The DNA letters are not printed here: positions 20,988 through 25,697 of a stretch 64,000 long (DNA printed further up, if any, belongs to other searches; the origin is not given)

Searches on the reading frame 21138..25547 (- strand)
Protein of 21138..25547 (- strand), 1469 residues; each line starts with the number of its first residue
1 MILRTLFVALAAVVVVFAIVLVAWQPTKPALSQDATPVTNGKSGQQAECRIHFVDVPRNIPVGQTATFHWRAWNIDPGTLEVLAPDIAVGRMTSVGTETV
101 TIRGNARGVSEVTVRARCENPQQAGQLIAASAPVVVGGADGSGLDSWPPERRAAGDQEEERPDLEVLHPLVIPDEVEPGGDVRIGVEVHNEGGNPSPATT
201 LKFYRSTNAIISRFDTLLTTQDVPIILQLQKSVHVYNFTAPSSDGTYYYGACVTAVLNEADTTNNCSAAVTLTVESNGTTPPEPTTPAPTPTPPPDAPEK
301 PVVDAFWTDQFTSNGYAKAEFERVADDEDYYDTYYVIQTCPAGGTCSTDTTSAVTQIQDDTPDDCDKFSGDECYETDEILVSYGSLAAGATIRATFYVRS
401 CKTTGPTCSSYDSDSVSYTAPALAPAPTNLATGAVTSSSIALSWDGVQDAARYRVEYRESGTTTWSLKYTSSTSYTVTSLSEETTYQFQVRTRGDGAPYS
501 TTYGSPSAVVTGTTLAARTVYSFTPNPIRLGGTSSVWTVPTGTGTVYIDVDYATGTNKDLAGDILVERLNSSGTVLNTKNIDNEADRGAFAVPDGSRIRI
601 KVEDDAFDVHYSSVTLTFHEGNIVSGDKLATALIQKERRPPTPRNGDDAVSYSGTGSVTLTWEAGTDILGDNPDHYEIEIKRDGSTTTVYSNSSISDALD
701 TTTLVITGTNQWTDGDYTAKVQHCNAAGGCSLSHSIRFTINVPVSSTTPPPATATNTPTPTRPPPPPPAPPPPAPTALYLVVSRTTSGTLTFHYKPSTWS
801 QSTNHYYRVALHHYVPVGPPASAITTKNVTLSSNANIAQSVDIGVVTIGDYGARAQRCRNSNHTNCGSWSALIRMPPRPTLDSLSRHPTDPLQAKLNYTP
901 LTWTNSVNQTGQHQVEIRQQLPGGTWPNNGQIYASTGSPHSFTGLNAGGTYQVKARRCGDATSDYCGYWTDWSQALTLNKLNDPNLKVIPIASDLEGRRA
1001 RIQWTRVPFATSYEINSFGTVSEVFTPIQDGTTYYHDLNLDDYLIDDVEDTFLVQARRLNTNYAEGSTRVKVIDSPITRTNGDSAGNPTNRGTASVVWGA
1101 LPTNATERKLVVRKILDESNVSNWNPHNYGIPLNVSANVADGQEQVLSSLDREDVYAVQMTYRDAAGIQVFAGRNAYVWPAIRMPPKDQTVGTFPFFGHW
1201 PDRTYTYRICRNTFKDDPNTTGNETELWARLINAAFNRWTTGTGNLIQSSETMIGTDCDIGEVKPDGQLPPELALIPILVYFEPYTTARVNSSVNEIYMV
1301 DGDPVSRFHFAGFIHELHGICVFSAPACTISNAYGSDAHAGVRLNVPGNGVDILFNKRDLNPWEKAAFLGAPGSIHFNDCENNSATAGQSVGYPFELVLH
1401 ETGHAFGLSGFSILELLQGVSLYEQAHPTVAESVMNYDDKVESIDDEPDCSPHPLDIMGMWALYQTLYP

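Call 42: search_protein_families(library=pfam, proteins=[window:21138-25547:-], max_evalue=0.00001)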
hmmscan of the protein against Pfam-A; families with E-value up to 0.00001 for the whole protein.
window:21138-25547:- (1469 aa): 2 families
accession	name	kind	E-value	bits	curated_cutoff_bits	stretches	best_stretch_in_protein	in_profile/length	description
PF00041.27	fn3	-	5.4e-13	49.4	25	1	426-496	2-75/84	Fibronectin type III domain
PF07705.17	CARDB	-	2.6e-07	31.2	22.7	1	161-268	1-100/101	CARDB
